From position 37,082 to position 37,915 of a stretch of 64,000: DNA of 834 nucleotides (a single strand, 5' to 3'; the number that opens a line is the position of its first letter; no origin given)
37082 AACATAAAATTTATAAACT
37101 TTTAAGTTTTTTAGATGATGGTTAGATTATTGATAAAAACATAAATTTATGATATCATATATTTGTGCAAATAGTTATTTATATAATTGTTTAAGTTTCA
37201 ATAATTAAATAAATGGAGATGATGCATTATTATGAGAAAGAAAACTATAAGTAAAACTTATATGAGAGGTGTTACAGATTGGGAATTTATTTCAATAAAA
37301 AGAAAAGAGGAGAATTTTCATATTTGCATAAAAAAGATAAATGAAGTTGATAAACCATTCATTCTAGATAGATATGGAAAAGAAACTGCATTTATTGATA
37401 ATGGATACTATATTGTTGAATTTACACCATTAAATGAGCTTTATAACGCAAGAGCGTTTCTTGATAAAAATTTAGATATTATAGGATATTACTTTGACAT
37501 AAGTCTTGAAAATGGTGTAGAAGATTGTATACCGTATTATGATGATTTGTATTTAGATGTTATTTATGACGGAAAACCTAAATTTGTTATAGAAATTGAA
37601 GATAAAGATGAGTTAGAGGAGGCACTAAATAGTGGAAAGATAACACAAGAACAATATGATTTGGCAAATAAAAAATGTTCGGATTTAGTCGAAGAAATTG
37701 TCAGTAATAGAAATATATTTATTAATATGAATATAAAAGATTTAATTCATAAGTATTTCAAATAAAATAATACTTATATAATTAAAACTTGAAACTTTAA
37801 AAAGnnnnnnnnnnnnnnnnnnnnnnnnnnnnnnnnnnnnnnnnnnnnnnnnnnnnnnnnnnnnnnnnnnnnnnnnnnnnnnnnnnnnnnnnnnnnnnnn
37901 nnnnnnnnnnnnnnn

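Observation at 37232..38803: DUF402 (nucleotide/CMP-conjugate phosphohydrolase fold) plus small radical-SAM enzyme cassette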

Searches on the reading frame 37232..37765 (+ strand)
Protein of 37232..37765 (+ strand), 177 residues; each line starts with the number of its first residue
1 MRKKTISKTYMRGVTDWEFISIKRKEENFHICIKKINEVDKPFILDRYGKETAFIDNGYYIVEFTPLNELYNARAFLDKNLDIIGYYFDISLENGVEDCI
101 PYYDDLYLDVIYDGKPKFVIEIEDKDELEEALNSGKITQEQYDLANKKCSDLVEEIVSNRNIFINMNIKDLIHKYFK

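Call 4: search_protein_families(library=pfam, proteins=[window:37232-37765:+], max_evalue=0.01)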
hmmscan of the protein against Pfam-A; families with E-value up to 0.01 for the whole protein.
window:37232-37765:+ (177 aa): 1 family
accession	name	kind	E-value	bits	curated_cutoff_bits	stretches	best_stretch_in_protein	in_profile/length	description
PF04167.18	DUF402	-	9.8e-10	38.9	23.9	1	59-128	1-68/68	Protein of unknown function (DUF402)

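Call 5: search_protein_families(library=ncbifam, proteins=[window:37232-37765:+], max_evalue=0.01)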
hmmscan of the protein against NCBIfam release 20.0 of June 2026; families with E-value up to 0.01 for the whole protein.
window:37232-37765:+ (177 aa): 0 families

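Call 9: search_protein_families(library=padloc, proteins=[window:37232-37765:+], max_evalue=0.01)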
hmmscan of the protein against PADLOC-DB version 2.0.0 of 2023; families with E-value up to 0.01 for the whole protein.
window:37232-37765:+ (177 aa): 1 family
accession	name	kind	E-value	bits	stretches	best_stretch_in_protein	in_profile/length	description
PDLC03730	oMTase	-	0.00098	17.5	1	22-100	28-105/153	orphan methyltransferase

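Call 11: search_solved_structures(query=window:37232-37765:+, max_evalue=1, show_alignments=2)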
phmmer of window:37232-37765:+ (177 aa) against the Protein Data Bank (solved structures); distinct sequences matched with E-value up to 1: 3.
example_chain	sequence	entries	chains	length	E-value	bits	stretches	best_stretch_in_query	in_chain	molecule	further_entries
3iv6_A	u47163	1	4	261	0.51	13.5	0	104-164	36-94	Putative Zn-dependent Alcohol Dehydrogenase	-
4gl0_A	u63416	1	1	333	0.58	13.3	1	19-96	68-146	Lmo0810 protein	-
4q28_A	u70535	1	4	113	0.91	12.7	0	125-149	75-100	Periplakin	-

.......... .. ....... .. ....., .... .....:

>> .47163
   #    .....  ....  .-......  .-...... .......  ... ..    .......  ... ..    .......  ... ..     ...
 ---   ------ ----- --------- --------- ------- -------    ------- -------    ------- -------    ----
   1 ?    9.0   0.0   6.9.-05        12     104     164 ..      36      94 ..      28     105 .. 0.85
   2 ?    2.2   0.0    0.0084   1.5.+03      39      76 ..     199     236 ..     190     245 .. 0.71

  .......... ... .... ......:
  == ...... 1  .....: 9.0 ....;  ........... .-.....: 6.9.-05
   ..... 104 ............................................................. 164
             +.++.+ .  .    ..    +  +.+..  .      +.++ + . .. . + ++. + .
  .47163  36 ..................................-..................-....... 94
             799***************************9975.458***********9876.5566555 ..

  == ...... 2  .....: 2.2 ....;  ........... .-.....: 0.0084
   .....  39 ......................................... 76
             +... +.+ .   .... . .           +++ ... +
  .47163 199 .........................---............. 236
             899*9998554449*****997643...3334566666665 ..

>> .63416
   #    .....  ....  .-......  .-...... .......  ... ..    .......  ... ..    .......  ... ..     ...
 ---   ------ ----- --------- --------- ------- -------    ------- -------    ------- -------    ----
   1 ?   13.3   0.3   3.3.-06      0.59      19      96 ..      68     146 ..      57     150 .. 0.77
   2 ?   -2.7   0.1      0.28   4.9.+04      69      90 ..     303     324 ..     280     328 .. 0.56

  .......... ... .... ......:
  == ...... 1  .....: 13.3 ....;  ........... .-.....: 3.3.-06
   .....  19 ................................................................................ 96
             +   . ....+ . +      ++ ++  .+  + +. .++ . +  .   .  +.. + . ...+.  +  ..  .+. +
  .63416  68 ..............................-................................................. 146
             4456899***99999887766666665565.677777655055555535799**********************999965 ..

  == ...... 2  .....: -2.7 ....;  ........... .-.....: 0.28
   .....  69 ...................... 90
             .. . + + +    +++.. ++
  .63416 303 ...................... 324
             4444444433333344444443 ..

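Call 13: find_homologous_proteins(query=window:37232-37765:+, max_evalue=0.001)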
Query window:37232-37765:+ (177 aa): 586 proteins with E <= 0.001 among 613 candidates; the best 120 are listed.
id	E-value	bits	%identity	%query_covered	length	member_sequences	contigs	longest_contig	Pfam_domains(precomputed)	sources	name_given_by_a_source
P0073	2.6e-112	391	100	100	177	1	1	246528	PF04167.19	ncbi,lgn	-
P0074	1.1e-82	294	77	100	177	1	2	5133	PF04167.19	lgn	-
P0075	9.7e-79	281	71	100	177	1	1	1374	PF04167.19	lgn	-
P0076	1.5e-78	281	69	100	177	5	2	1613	PF04167.19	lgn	-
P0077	1.3e-77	278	68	100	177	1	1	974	PF04167.19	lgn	-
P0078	8.0e-77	275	68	100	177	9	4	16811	PF04167.19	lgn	-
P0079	2.2e-76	274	69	100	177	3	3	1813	PF04167.19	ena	-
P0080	6.1e-74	266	68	100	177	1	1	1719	PF04167.19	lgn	-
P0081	2.6e-73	264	68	100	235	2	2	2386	PF04167.19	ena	-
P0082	5.7e-73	263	65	100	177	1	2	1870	PF04167.19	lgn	-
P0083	2.8e-71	257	66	100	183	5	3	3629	PF04167.19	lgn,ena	-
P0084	1.6e-67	245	63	100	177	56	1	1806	PF04167.19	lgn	-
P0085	1.8e-67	245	62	99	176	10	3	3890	PF04167.19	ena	-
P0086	4.3e-67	243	63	99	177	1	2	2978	PF04167.19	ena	-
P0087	4.4e-66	240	63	100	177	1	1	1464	PF04167.19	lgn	-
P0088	4.9e-66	240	64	100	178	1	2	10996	PF04167.19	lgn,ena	-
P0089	6.0e-66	240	61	100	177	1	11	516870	PF04167.19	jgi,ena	-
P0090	1.5e-65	238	60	100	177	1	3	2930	PF04167.19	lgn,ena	-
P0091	1.5e-65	238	60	100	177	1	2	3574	PF04167.19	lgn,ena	-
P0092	2.0e-65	238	62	100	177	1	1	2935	PF04167.19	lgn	-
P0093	2.6e-65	238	60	100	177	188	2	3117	PF04167.19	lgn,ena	-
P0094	2.8e-65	238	59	100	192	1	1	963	PF04167.19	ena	-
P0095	3.5e-65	237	60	100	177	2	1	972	PF04167.19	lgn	-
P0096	3.5e-65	237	60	100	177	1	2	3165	PF04167.19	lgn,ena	-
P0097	6.4e-65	236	66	94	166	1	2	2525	PF04167.19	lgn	-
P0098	1.2e-64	236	60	100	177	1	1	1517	PF04167.19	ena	-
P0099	1.4e-64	235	60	100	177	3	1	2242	PF04167.19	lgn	-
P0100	2.4e-64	235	60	100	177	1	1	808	PF04167.19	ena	-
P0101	3.1e-64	234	60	99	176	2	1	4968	PF04167.19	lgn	-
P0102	3.2e-64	234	59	100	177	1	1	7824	PF04167.19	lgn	-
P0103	3.4e-64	234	59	100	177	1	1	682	PF04167.19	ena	-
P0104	1.1e-63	232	62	99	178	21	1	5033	PF04167.19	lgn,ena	-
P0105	2.4e-63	231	61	99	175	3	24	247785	PF04167.19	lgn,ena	-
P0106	2.9e-63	231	58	100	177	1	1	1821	PF04167.19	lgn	-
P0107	3.3e-63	231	58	100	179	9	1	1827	PF04167.19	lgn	-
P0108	5.3e-63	230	59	100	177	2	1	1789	PF04167.19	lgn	-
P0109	5.4e-63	230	58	100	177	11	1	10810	PF04167.19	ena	-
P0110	9.2e-63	229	62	99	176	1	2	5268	PF04167.19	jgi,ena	-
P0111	1.1e-62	229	60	100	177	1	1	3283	PF04167.19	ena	-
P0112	1.3e-62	229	60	100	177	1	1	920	PF04167.19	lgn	-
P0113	1.5e-62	229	58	100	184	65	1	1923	PF04167.19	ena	-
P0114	1.9e-62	228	60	100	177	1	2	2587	PF04167.19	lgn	-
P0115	2.0e-62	228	61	99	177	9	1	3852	PF04167.19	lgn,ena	-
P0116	2.2e-62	228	59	100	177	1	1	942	PF04167.19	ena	-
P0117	3.4e-62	227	60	99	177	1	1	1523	PF04167.19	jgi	jgi:predicted RNA-binding protein associated with RNAse of E/G family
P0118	4.6e-62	227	62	99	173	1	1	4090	PF04167.19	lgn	-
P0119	4.7e-62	227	59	97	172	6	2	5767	PF04167.19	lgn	-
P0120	2.8e-61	224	58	100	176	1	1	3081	PF04167.19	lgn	-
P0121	4.7e-61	224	60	100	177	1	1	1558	PF04167.19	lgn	-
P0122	5.1e-61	224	59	100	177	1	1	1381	PF04167.19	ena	-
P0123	1.1e-60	223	56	100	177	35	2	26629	PF04167.19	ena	-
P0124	2.0e-60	222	59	100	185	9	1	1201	PF04167.19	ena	-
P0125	7.7e-60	220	58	99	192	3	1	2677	PF04167.19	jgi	-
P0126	8.6e-60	220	57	95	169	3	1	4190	PF04167.19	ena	-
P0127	9.2e-60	220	59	99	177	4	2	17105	PF04167.19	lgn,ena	-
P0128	1.0e-59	219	58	100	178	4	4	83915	PF04167.19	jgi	-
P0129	1.4e-59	219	60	94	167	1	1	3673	PF04167.19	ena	-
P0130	7.7e-59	217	59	100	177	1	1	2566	PF04167.19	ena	-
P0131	1.4e-58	216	59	94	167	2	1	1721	PF04167.19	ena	-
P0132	1.7e-58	215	57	100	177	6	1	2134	PF04167.19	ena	-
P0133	2.7e-58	215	59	94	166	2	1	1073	PF04167.19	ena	-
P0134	2.9e-58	215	57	99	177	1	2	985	PF04167.19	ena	-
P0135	2.9e-58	215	59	94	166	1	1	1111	PF04167.19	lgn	-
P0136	3.5e-58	214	56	100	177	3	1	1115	PF04167.19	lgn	-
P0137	4.9e-58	214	58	100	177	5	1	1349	PF04167.19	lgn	-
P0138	1.9e-57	212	58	94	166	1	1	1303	PF04167.19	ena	-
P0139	2.3e-57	212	54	100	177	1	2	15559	PF04167.19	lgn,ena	-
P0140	2.9e-57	211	58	99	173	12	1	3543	PF04167.19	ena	-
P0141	4.2e-57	211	58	100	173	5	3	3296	PF04167.19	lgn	-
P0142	4.5e-57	211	56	100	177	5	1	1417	PF04167.19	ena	-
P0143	4.8e-57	211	56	100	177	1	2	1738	PF04167.19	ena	-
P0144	5.7e-56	207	57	99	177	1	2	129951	PF04167.19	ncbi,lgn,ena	-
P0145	7.3e-56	207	59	99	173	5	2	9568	PF04167.19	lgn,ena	-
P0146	1.0e-55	206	57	99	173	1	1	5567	PF04167.19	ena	-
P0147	1.4e-55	206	55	99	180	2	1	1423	PF04167.19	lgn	-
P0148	2.7e-55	205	55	99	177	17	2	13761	PF04167.19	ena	-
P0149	3.4e-55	205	58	99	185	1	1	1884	PF04167.19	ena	-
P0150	5.1e-55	204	56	94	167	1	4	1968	PF04167.19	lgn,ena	-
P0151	7.0e-55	204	56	100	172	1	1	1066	PF04167.19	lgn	-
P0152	1.1e-54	203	59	99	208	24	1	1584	PF04167.19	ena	-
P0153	1.5e-54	203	56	99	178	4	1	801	PF04167.19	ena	-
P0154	1.0e-53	200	56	94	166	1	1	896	PF04167.19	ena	-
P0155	1.1e-52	197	53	99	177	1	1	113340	PF04167.19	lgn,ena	-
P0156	1.3e-52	196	53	99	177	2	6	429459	PF04167.19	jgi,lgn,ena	-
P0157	4.5e-52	195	53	100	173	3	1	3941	PF04167.19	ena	-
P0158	7.8e-52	194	53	100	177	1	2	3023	PF04167.19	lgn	-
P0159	1.4e-51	193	53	100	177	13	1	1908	PF04167.19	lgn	-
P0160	1.9e-51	192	54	98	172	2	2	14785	PF04167.19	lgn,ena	-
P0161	2.1e-51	192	53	99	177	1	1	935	PF04167.19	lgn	-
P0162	2.1e-51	192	52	100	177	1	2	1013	PF04167.19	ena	-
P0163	2.8e-51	192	53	99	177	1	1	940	PF04167.19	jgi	jgi:predicted RNA-binding protein associated with RNAse of E/G family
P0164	3.9e-51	191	55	98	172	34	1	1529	PF04167.19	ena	-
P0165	4.0e-51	191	52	99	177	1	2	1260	PF04167.19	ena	-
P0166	4.2e-51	191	54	100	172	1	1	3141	PF04167.19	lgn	-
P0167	4.2e-51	191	55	94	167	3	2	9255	PF04167.19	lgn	-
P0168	4.4e-51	191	55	99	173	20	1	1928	PF04167.19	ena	-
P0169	6.0e-51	191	52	99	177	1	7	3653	PF04167.19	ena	-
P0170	7.7e-51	191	52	99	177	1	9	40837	PF04167.19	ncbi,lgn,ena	-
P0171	8.5e-51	190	54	99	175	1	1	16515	PF04167.19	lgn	-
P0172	9.8e-51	190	52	99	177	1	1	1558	PF04167.19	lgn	-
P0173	1.1e-50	190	55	99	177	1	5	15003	PF04167.19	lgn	-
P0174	2.8e-50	189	52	100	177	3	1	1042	PF04167.19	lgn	-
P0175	2.9e-50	189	55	98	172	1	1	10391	PF04167.19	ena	-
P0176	4.5e-50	188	51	100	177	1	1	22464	PF04167.19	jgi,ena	-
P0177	4.7e-50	188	55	97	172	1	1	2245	PF04167.19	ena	-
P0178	4.8e-50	188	60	81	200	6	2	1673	PF04167.19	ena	-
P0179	5.0e-50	188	51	99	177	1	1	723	PF04167.19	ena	-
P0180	7.4e-50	187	52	99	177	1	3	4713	PF04167.19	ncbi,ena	-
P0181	1.3e-49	186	52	99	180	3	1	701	PF04167.19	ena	-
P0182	1.5e-49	186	53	97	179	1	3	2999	PF04167.19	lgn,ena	-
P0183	2.2e-49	186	54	97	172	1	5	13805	PF04167.19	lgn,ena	-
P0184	2.6e-49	186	53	98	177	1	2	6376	PF04167.19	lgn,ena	-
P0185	2.9e-49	185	51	99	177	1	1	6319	PF04167.19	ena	-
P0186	4.9e-49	185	52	98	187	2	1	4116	PF04167.19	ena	-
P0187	7.9e-49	184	59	81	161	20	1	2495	PF04167.19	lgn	-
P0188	2.0e-48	183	52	97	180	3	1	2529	PF04167.19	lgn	-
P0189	3.3e-48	182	52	94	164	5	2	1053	PF04167.19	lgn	-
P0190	3.5e-48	182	53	94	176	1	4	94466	PF04167.19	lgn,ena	-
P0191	3.9e-48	182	51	98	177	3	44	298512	PF04167.19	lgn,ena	-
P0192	5.2e-48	181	52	99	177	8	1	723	PF04167.19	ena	-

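Call 30: find_encoding_contigs(protein=P0089, flank=5000, max_places=2)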
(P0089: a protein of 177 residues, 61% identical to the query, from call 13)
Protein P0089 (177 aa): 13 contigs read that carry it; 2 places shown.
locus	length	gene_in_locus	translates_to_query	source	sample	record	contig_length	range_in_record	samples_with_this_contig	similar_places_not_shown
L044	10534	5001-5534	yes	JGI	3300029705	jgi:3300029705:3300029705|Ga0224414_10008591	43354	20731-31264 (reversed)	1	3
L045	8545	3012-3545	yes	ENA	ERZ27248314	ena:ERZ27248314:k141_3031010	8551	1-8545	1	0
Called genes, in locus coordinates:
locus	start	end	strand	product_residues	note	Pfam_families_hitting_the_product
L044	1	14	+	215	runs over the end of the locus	PF01330:RuvA_N, PF02371:Transposase_20 (faint), PF14520:HHH_5, PF21176:RecR_HhH (faint), PF07499:RuvA_C (weak)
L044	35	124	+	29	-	-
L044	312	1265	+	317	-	PF16193:AAA_assoc_2, PF21960:RCF1-5-like_lid (weak), PF12002:MgsA_C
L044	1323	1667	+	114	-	PF01925:TauE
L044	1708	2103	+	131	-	PF01925:TauE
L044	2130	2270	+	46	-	-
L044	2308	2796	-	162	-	-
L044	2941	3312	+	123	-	PF10825:DUF2752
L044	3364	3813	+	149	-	-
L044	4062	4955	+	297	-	PF04055:Radical_SAM, PF13353:Fer4_12 (faint)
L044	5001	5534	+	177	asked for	PF04167:DUF402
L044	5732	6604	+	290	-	PF02811:PHP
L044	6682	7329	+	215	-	PF00300:His_Phos_1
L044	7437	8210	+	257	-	PF01522:Polysacc_deac_1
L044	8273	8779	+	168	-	-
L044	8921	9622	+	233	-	PF00436:SSB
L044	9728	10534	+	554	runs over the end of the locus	-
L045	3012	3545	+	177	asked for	PF04167:DUF402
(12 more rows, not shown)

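Call 31: find_encoding_contigs(protein=P0156, flank=5000, max_places=2)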
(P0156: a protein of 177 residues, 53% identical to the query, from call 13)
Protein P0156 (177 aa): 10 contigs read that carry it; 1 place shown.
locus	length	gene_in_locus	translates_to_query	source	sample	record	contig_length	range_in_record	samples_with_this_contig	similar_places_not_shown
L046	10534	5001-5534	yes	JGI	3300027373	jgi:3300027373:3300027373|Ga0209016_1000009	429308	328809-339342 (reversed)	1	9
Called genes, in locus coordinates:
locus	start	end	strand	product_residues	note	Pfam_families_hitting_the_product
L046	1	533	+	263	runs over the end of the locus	PF04055:Radical_SAM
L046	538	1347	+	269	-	PF00625:Guanylate_kin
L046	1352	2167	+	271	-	PF00702:Hydrolase, PF08282:Hydrolase_3, PF05116:S6PP (weak)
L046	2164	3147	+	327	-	PF04230:PS_pyruv_trans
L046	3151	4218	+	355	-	PF12838:Fer4_7 (weak), PF13187:Fer4_9 (weak), PF14697:Fer4_21 (faint), PF04422:FrhB_FdhB_N (weak), PF04432:FrhB_FdhB_C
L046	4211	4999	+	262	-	PF01209:Ubie_methyltran (weak), PF03848:TehB (faint), PF13489:Methyltransf_23, PF08241:Methyltransf_11, PF08242:Methyltransf_12, PF13649:Methyltransf_25, PF13847:Methyltransf_31 (weak)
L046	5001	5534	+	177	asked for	PF04167:DUF402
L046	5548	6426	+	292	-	PF00535:Glycos_transf_2, PF10111:Glyco_tranf_2_2, PF13641:Glyco_tranf_2_3 (weak)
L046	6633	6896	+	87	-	PF14542:Acetyltransf_CG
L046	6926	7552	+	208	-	PF01966:HD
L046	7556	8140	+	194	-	PF00583:Acetyltransf_1, PF13302:Acetyltransf_3, PF13420:Acetyltransf_4 (weak), PF13523:Acetyltransf_8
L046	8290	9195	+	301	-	PF01381:HTH_3, PF13560:HTH_31 (weak)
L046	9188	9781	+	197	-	-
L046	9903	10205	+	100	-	PF02583:Trns_repr_metal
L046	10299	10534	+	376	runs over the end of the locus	PF00266:Aminotran_5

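Call 32: find_encoding_contigs(protein=P0191, flank=5000, max_places=2)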
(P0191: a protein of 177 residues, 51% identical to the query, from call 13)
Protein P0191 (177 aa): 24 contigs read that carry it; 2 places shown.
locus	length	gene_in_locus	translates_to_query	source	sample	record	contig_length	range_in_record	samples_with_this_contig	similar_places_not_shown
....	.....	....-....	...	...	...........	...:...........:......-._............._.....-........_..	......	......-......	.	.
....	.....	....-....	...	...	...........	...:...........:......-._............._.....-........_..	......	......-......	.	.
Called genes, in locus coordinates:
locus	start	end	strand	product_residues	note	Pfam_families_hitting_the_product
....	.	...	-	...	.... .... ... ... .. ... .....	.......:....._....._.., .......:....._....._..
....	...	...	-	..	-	-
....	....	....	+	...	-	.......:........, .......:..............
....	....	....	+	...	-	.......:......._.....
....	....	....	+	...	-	-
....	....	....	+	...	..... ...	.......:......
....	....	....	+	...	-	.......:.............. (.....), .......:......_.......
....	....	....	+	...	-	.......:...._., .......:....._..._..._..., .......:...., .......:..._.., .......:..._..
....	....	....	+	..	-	-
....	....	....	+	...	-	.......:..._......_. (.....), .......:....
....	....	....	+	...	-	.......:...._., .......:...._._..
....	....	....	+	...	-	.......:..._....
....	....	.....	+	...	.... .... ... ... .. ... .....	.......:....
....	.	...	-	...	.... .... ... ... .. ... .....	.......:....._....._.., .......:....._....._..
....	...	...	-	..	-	-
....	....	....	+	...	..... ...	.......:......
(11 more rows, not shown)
